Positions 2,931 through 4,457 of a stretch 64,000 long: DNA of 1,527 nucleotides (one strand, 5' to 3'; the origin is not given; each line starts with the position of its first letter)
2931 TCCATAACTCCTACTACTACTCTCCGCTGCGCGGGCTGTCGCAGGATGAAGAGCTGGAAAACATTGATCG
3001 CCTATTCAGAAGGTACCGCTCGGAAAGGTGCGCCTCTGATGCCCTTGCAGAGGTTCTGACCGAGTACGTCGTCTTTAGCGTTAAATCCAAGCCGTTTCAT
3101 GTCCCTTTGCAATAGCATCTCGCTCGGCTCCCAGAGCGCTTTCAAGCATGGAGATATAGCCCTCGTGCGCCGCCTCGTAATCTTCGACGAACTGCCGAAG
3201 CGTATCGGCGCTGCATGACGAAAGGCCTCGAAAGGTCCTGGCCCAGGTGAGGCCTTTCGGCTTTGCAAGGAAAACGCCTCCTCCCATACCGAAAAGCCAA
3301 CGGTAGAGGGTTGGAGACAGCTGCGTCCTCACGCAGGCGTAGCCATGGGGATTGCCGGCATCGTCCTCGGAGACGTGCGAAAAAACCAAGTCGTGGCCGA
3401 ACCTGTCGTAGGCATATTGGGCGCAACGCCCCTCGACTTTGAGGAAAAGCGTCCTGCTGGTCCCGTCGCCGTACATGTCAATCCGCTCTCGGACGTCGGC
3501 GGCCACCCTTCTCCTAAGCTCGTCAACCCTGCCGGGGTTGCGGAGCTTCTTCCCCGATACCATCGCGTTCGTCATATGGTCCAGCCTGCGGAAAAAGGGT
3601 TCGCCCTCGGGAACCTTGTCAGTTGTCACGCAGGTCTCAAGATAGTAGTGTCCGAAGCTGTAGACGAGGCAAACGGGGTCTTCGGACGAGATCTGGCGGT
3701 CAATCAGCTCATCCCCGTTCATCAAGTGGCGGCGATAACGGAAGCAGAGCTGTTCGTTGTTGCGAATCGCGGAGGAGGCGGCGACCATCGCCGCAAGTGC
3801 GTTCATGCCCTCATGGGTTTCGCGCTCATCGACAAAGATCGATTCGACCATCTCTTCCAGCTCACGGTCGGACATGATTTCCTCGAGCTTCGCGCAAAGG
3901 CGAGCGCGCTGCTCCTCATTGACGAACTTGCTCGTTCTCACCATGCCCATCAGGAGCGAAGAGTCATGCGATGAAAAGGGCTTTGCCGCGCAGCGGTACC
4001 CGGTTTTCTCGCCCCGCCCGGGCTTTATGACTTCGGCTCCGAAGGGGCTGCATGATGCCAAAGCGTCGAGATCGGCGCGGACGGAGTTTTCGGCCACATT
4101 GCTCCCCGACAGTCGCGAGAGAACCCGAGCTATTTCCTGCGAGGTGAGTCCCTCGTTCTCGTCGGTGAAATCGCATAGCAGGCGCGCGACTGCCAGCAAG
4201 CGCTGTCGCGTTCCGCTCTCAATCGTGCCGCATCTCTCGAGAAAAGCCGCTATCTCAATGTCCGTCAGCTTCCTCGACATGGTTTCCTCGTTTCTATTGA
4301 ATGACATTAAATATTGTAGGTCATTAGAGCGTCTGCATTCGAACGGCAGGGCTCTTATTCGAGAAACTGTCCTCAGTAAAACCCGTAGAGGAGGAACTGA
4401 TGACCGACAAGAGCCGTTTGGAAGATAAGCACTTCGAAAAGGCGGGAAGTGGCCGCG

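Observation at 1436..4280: Convergently overlapping gene pair: 559-aa protein with HEPN-type RNxxxH motif + WYL regulator, a candidate uncharacterised defence/abortive-infection module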

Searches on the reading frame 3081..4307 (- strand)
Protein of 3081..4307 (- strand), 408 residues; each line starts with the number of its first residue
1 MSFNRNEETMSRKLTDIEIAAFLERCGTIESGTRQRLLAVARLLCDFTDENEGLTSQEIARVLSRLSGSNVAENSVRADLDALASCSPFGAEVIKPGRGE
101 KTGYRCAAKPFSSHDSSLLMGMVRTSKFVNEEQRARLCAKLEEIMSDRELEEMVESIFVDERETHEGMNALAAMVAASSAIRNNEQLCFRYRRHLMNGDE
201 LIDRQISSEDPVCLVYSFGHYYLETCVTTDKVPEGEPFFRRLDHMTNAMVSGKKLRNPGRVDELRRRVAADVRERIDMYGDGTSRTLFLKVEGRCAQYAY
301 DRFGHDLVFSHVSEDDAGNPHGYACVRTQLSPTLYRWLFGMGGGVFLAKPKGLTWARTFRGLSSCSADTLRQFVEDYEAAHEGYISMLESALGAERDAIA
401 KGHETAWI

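Call 3: search_protein_families(library=pfam, proteins=[window:3081-4307:-], max_evalue=1)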
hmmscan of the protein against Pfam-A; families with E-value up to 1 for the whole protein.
window:3081-4307:- (408 aa): 2 families
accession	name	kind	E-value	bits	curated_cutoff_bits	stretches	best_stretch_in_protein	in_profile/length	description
PF13280.12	WYL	-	0.0021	18.5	21.8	1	178-227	7-52/70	WYL domain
PF17395.7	DUF5403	-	0.11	13.5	29.2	1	168-222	26-77/97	Family of unknown function (DUF5403)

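Call 4: search_protein_families(library=padloc, proteins=[window:3081-4307:-], max_evalue=1)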
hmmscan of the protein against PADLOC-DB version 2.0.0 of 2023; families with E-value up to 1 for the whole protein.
window:3081-4307:- (408 aa): 2 families
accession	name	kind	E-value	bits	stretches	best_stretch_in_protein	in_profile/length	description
PDLC01652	WYL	-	1.6e-08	33.1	1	178-352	24-149/162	"CAS-I,CAS-II,CAS-III,CAS-IV,CAS-V,CAS-VI; associated_signaling"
PDLC01457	WYL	-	2.4e-06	25.3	1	43-345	9-221/229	"CAS-I,CAS-II,CAS-III,CAS-IV,CAS-V,CAS-VI; associated_signaling"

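Call 5: search_protein_families(library=ncbifam, proteins=[window:3081-4307:-], max_evalue=1)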
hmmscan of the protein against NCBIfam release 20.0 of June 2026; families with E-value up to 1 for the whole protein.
window:3081-4307:- (408 aa): 1 family
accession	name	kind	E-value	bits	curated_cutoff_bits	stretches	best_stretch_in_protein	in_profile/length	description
NF045601.2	BstB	equivalog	0.07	12.3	350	1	116-159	203-246/267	sterol transporter periplasmic substrate-binding protein BstB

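Call 21: search_solved_structures(query=A2, max_evalue=10)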
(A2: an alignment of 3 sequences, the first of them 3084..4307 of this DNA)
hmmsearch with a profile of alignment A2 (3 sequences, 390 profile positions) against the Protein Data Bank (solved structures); distinct sequences matched with E-value up to 10: 2.
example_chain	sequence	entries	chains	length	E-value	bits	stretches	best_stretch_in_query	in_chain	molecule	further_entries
4ost_A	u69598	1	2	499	0.026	16.4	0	23-78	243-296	Hax3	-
4ic5_A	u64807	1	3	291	0.58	12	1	280-321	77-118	Protease Do-like 5, chloroplastic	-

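Call 80: find_homologous_proteins(query=window:3084-4280:-, max_evalue=0.00001)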
Query window:3084-4280:- (399 aa): 34 proteins with E <= 0.00001 among 8000 candidates.
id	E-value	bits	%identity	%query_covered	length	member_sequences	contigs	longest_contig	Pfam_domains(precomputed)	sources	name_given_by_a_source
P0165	4.1e-267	903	100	100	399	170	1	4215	-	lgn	-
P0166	1.4e-171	589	100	67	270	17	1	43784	-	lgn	-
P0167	7.2e-142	491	59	96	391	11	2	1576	-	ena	-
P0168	2.5e-107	377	48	96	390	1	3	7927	-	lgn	-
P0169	5.3e-107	376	48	96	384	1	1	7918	-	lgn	-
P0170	1.2e-104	369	48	96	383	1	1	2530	PF13280.13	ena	-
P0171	2.3e-97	344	46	96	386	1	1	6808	-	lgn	-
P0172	7.3e-97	343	45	96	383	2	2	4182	PF13280.13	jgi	-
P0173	2.7e-96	341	45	96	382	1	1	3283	PF13280.13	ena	-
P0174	2.6e-95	338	47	90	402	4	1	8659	-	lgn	-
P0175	3.1e-93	331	42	96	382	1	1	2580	PF13280.13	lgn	-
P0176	7.1e-93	330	45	96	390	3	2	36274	-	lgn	-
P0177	7.7e-93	330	44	93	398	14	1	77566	-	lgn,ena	-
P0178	7.7e-93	330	46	95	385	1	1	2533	-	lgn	-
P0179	1.0e-92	329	43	96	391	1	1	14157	-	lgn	-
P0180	4.2e-91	324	43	93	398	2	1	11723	PF13280.13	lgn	-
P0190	2.2e-68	249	38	88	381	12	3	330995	-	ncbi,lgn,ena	-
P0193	1.4e-63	233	36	96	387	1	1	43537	-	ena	-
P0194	3.2e-63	232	37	100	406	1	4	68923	-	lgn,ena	-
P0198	1.7e-54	203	45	57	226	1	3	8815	PF13280.13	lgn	-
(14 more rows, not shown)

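Call 81: find_encoding_contigs(protein=P0177, flank=5000, max_places=2)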
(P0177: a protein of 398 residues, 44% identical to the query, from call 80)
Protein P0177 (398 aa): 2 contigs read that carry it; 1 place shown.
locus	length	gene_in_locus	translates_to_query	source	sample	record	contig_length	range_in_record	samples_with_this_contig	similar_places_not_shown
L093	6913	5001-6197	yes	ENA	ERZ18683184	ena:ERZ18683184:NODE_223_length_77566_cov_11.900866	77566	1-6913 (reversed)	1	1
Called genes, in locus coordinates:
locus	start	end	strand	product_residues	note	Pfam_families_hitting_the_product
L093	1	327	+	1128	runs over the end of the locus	PF13643:DUF4145, PF04313:HSDR_N (weak), PF04851:ResIII, PF00270:DEAD, PF18766:SWI2_SNF2, PF00271:Helicase_C (weak), PF08463:EcoEI_R_C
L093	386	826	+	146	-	PF22522:DUF6998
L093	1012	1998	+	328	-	PF13930:Endonuclea_NS_2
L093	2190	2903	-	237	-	-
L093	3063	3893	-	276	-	-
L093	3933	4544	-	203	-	-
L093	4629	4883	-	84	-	-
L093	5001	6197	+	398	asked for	-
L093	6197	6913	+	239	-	?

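Call 82: find_encoding_contigs(protein=P0190, flank=5000, max_places=2)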
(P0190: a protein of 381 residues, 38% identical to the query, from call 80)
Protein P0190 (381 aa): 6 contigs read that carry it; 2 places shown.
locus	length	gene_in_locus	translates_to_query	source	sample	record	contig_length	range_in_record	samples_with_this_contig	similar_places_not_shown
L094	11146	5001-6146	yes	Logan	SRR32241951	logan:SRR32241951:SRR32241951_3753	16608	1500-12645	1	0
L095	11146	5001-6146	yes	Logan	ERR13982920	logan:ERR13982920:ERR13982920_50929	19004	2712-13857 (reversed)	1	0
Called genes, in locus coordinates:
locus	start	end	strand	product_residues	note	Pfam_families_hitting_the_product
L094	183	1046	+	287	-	PF21088:MS_channel_1st, PF00924:MS_channel_2nd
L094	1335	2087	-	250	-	PF02525:Flavodoxin_2, PF03358:FMN_red (weak)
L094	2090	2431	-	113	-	PF03960:ArsC (weak)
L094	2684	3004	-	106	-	-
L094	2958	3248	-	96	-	-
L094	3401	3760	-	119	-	-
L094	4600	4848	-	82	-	-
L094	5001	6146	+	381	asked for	-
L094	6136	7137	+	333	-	-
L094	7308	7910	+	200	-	-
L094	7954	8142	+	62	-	PF12844:HTH_19, PF13560:HTH_31 (weak), PF01381:HTH_3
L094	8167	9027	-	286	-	PF20234:DUF6591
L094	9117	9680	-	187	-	-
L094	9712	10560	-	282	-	-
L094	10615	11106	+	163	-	-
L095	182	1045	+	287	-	PF21088:MS_channel_1st, PF00924:MS_channel_2nd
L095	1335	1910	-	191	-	PF02525:Flavodoxin_2, PF03358:FMN_red (weak)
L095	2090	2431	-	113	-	-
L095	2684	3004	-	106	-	-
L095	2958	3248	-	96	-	-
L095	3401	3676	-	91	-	-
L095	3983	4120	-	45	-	-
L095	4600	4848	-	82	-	-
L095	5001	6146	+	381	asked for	-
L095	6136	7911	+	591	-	-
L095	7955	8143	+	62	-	PF12844:HTH_19, PF13560:HTH_31 (weak), PF01381:HTH_3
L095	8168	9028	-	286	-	PF20234:DUF6591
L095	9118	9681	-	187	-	-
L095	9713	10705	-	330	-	-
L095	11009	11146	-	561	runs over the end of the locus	PF00069:Pkinase, PF07714:PK_Tyr_Ser-Thr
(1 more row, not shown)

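Call 83: find_encoding_contigs(protein=P0194, flank=5000, max_places=2)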
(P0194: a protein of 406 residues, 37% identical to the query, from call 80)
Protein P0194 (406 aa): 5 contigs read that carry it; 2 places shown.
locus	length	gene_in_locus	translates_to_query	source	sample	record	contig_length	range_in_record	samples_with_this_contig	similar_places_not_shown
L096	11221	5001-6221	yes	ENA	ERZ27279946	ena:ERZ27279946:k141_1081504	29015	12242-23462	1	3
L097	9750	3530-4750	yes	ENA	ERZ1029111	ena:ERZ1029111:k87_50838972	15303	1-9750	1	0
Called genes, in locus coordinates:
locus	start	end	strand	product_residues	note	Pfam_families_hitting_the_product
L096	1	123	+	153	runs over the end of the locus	-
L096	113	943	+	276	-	-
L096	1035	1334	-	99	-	-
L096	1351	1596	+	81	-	-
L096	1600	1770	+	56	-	-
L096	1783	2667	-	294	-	-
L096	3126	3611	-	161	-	-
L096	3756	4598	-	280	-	-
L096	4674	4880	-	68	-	-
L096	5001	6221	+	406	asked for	-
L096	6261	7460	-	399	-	PF00735:Septin (faint), PF01926:MMR_HSR1, PF03193:RsgA_GTPase (weak)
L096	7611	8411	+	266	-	PF10040:CRISPR_Cas6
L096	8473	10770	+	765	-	PF01966:HD (weak), PF18211:Csm1_B, PF18182:mCpol (weak), PF22335:Cas10-Cmr2_palm2, PF20824:Cmr2_hel_dom2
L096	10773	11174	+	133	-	PF03750:Csm2_III-A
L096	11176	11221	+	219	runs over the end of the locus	PF03787:RAMPs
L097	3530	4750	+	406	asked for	-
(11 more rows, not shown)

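Call 84: find_encoding_contigs(protein=P0193, flank=5000, max_places=2)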
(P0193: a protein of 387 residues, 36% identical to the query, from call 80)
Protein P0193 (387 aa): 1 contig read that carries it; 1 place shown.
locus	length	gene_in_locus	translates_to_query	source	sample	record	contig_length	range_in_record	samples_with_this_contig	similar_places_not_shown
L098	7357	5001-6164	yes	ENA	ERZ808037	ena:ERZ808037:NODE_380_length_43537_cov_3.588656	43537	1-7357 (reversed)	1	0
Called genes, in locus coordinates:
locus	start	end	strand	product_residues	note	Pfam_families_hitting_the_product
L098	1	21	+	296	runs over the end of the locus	PF04991:LicD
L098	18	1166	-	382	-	PF04464:Glyphos_transf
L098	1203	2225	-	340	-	PF08240:ADH_N, PF16912:Glu_dehyd_C, PF00107:ADH_zinc_N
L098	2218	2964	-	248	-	PF01128:IspD, PF12804:NTP_transf_3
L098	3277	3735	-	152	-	PF01850:PIN (weak), PF13470:PIN_3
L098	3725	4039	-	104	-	-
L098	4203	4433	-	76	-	-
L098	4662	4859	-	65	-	-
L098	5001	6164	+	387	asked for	-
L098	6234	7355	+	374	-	?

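Call 91: search_protein_families(library=phrogs, proteins=[window:3084-4280:-], max_evalue=0.001)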
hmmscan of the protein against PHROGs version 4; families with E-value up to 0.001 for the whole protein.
window:3084-4280:- (399 aa): 0 families

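Call 94: search_solved_structures(query=A8, max_evalue=10, show_alignments=2)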
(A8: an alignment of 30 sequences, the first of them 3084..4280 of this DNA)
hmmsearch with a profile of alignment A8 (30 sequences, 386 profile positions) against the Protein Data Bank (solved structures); distinct sequences matched with E-value up to 10: 20.
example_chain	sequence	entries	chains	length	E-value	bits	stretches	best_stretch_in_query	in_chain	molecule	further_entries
4ost_A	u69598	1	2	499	0.00011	24.2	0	26-74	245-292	Hax3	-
8tp8_A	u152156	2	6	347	0.063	15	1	167-245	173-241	DeoR-family transcriptional regulator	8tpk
8v5e_A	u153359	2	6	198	0.075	14.8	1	327-380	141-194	Invasin IpaD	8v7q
9pfq_Q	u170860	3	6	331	0.1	14.3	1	167-245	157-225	WYL domain-containing protein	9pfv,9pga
4d3e_D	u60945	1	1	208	0.17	13.6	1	327-380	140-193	INVASIN IPAD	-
2jaa_A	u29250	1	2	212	0.18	13.6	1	327-380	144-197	INVASIN IPAD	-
8v7s_A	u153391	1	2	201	0.21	13.3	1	327-380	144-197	Invasin IpaD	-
2j0n_A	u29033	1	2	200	0.21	13.3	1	327-380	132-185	INVASIN IPAD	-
8v5c_A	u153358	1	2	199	0.24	13.1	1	327-378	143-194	Invasin IpaD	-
2j0o_A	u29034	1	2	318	0.32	12.7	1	327-380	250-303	INVASIN IPAD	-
3r9v_A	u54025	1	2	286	0.36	12.5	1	327-380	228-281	Invasin ipaD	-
5vxj_A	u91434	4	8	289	0.37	12.5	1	327-380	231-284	Invasin IpaD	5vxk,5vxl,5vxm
7u02_B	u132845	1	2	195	0.51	12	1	167-245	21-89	WYL domain-containing protein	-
7tzv_A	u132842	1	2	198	0.52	12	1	167-245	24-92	WYL domain-containing protein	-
3bwt_A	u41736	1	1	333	0.67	11.6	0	123-242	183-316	Protein PUF4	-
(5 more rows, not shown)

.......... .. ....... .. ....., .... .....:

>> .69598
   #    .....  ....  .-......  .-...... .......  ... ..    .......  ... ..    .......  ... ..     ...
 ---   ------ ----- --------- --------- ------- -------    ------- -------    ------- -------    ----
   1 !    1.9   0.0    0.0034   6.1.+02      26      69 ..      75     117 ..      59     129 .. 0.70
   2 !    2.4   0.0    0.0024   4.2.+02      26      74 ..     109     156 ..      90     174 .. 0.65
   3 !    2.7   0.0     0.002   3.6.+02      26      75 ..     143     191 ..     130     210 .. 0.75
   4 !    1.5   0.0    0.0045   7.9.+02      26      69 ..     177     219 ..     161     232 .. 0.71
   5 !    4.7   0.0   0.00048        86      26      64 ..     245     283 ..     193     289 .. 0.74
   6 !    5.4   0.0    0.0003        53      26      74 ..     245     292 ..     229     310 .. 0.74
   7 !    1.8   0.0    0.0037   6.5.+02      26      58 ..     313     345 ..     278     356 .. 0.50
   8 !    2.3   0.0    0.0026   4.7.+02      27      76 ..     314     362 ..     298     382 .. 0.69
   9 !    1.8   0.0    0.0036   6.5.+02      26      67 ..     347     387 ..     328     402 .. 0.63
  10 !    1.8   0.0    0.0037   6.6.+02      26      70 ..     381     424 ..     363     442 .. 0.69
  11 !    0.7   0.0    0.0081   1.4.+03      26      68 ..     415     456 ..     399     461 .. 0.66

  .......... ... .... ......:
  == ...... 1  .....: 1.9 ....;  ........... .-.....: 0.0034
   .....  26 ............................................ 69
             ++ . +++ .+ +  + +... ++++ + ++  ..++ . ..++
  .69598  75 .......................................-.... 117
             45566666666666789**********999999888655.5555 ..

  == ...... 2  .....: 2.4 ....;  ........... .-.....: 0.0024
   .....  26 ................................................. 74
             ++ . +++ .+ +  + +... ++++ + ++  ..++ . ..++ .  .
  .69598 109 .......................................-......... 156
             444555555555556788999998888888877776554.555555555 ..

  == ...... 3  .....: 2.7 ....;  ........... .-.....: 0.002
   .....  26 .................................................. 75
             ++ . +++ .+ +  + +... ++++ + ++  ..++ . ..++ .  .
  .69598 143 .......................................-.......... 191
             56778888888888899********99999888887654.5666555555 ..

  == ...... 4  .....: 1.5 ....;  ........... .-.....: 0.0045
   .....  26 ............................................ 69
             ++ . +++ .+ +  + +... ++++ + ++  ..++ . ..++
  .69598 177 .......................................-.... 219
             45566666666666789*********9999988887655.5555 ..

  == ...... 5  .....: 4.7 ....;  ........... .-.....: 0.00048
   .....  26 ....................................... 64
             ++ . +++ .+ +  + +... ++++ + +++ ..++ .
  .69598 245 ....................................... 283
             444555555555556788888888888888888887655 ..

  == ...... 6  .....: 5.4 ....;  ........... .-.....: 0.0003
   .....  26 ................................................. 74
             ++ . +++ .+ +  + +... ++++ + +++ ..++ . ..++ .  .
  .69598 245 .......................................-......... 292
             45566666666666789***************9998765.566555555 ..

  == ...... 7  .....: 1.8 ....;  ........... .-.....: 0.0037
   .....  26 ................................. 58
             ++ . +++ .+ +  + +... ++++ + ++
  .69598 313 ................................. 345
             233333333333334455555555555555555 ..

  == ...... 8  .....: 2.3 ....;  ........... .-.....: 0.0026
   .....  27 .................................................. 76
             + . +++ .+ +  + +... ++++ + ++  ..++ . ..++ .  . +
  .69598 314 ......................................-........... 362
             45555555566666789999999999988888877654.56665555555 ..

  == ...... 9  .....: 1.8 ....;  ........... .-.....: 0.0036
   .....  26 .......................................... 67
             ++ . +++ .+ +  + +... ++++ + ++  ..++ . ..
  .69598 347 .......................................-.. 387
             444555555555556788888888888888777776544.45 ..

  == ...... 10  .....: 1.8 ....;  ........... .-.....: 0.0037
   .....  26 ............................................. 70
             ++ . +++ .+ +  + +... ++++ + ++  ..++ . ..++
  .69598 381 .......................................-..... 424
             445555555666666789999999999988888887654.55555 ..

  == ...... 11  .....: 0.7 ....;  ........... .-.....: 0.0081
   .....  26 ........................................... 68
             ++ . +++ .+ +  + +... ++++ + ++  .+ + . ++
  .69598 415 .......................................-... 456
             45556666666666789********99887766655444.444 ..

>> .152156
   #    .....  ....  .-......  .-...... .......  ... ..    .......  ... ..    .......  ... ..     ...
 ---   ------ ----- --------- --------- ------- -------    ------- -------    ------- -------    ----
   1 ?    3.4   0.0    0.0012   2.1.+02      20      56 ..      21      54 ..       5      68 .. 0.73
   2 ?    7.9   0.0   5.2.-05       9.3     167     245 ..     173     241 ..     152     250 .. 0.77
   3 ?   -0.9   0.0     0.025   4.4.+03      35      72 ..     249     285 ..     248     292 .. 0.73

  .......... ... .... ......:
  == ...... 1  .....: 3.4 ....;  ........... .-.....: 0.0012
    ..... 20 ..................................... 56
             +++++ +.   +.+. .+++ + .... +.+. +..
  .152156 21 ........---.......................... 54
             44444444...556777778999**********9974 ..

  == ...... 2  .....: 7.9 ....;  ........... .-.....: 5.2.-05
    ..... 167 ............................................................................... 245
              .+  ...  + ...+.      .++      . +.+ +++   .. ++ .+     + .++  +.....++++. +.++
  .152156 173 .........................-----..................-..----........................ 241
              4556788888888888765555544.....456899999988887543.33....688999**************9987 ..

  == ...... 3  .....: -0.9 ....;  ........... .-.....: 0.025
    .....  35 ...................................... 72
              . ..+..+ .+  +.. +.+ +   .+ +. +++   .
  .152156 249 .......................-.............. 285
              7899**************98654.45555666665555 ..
